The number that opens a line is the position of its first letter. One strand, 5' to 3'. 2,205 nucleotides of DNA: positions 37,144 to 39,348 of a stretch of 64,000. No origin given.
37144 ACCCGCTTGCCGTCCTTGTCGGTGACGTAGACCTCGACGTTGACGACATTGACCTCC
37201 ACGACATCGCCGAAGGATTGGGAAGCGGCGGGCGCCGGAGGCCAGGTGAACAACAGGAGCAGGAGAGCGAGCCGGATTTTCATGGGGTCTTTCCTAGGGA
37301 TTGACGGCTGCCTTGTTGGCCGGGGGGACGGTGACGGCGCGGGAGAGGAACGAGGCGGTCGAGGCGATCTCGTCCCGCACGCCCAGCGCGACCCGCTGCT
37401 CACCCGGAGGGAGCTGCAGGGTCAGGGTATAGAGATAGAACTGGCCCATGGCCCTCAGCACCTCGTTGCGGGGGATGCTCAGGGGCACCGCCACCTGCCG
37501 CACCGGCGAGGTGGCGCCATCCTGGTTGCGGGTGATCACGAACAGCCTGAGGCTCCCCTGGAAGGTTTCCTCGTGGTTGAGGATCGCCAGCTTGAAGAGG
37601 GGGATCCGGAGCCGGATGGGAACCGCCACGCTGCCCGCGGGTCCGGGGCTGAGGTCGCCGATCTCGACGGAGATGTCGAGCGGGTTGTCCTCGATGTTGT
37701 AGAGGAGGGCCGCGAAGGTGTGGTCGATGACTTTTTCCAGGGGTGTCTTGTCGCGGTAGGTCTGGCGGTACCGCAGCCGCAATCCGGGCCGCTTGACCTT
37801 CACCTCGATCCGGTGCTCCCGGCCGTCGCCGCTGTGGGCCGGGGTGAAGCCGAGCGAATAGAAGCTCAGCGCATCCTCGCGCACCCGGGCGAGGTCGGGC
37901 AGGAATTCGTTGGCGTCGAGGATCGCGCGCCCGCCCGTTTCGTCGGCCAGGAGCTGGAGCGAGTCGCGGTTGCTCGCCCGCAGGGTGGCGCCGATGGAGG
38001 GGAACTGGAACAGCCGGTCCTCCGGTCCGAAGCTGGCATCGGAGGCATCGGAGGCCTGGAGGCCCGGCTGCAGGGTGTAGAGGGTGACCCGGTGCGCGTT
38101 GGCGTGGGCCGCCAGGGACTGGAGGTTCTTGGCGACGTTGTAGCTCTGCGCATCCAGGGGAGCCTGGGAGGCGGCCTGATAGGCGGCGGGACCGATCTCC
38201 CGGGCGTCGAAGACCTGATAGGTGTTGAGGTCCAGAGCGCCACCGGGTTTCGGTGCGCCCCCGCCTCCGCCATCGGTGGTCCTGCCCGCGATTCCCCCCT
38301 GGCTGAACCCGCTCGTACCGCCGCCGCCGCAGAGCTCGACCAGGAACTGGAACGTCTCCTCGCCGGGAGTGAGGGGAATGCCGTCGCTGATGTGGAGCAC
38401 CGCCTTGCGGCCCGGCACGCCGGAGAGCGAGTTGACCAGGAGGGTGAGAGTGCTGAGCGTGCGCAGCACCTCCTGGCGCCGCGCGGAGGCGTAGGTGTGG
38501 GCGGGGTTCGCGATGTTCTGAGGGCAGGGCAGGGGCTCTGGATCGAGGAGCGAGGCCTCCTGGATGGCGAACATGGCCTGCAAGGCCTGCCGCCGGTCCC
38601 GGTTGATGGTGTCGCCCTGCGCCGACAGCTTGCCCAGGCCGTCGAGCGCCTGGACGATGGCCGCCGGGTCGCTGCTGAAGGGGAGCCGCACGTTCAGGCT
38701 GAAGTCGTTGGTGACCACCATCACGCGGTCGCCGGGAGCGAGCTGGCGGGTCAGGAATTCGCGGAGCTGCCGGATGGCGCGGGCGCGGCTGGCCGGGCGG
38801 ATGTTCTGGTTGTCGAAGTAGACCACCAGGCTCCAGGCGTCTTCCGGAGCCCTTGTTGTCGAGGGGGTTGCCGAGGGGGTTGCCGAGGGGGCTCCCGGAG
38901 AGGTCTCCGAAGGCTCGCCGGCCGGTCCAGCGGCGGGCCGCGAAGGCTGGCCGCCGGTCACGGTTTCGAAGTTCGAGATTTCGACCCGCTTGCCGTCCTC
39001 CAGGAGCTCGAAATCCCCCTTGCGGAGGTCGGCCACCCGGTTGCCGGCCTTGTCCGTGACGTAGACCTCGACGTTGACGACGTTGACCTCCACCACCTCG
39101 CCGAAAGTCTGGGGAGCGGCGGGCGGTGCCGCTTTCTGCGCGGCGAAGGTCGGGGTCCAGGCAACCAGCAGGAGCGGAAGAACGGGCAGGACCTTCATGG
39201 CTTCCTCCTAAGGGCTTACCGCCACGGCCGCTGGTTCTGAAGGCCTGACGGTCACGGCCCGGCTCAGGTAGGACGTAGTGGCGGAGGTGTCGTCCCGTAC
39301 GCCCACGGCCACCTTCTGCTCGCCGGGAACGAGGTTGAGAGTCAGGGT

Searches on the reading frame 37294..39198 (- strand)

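Call 18: search_protein_families(library=pfam, proteins=[window:37294-39198:-], max_evalue=0.00001)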
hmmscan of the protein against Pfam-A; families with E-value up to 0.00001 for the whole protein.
window:37294-39198:- (634 aa): 0 families

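Call 21: search_protein_families(library=ncbifam, proteins=[window:37294-39198:-], max_evalue=0.01)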
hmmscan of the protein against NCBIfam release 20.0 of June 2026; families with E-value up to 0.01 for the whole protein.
window:37294-39198:- (634 aa): 1 family
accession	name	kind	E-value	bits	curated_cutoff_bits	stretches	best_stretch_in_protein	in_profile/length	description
TIGR03436.1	acidobact_VWFA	subfamily_domain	1.9e-54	185.3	81.25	1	36-481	5-321/324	VWA domain-containing protein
